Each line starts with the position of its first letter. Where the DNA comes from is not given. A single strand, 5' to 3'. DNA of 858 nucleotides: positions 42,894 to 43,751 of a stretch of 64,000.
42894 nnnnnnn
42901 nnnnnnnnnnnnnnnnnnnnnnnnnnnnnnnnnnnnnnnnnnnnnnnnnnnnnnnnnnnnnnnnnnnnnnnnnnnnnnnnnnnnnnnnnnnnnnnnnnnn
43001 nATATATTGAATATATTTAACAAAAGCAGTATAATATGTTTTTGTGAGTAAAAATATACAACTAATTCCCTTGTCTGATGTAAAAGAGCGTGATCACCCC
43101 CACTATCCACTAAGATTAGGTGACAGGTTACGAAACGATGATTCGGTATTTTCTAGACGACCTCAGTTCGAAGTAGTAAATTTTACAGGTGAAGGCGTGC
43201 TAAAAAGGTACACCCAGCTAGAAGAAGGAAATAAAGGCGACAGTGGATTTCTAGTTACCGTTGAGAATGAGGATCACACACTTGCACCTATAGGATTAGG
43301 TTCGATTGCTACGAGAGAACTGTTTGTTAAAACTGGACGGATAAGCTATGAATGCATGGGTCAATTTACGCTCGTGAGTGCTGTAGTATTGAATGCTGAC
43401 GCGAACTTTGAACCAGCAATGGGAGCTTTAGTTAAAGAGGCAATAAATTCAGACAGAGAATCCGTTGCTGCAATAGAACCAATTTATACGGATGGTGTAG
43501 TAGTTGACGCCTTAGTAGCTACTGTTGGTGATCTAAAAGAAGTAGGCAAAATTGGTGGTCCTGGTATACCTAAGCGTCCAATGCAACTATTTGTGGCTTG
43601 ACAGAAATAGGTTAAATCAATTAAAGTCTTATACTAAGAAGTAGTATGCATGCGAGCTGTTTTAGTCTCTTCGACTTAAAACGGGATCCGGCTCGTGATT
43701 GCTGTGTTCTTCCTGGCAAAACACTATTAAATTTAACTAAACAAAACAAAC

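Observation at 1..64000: About twenty unassignable ORFs, all on the + strand, occupy almost every junction between conserved housekeeping genes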

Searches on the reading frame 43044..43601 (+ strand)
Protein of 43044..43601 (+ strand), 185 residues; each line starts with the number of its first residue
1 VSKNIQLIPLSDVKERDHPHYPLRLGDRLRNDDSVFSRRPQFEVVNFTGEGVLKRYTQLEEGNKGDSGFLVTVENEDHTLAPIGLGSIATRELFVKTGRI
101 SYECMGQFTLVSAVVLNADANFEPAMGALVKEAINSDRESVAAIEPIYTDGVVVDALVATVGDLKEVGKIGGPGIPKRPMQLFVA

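Call 5: search_protein_families(library=pfam, max_evalue=0.1, proteins=[window:43044-43601:+])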
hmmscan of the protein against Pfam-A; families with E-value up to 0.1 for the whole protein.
window:43044-43601:+ (185 aa): 0 families

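Call 50: search_protein_families(library=ncbifam, max_evalue=0.01, proteins=[window:43044-43601:+])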
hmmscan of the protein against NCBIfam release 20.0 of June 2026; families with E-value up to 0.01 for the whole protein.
window:43044-43601:+ (185 aa): 0 families

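Call 61: search_protein_families(library=pfam, alignment_id=A2, max_evalue=0.001)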
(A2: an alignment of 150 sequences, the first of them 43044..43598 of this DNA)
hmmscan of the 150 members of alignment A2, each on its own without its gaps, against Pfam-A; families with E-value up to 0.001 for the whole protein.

A. member 1, window:43044-43598:+ (185 aa): 0 families

B. families by the number of members that match (of 150 scanned): 37 families (the first 25 are shown)
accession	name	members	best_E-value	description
PF00293.34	NUDIX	5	2.8e-18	NUDIX domain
PF02397.22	Bac_transf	4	1.2e-29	Bacterial sugar transferase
PF00698.26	Acyl_transf_1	3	4e-18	Acyl transferase domain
PF20990.2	DUF2207_C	3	1e-15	Predicted membrane protein (DUF2207) C-terminal domain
PF00128.31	Alpha-amylase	1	1.6e-134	Alpha amylase, catalytic domain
PF02073.20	Peptidase_M29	1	1.7e-104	Thermophilic metalloprotease (M29)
PF02913.24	FAD-oxidase_C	1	2e-43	FAD linked oxidases, C-terminal domain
PF09362.15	DUF1996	1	2e-39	Domain of unknown function (DUF1996)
PF05635.17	23S_rRNA_IVP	1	3.7e-39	23S rRNA-intervening sequence protein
PF02016.21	Peptidase_S66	1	5.7e-32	LD-carboxypeptidase N-terminal domain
PF01145.31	Band_7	1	5.3e-31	SPFH domain / Band 7 family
PF01565.28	FAD_binding_4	1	1.6e-30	FAD binding domain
PF01817.26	CM_2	1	9.7e-25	Chorismate mutase type II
PF17676.7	Peptidase_S66C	1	2e-21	LD-carboxypeptidase C-terminal domain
PF00534.26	Glycos_transf_1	1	3.9e-19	Glycosyl transferases group 1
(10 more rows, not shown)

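Call 95: search_protein_families(library=phrogs, max_evalue=0.01, proteins=[window:43044-43601:+])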
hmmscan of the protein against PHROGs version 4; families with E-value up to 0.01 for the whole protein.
window:43044-43601:+ (185 aa): 0 families

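Call 96: search_protein_families(library=padloc, max_evalue=0.01, proteins=[window:43044-43601:+])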
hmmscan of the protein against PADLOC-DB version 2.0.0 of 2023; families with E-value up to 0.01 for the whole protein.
window:43044-43601:+ (185 aa): 0 families
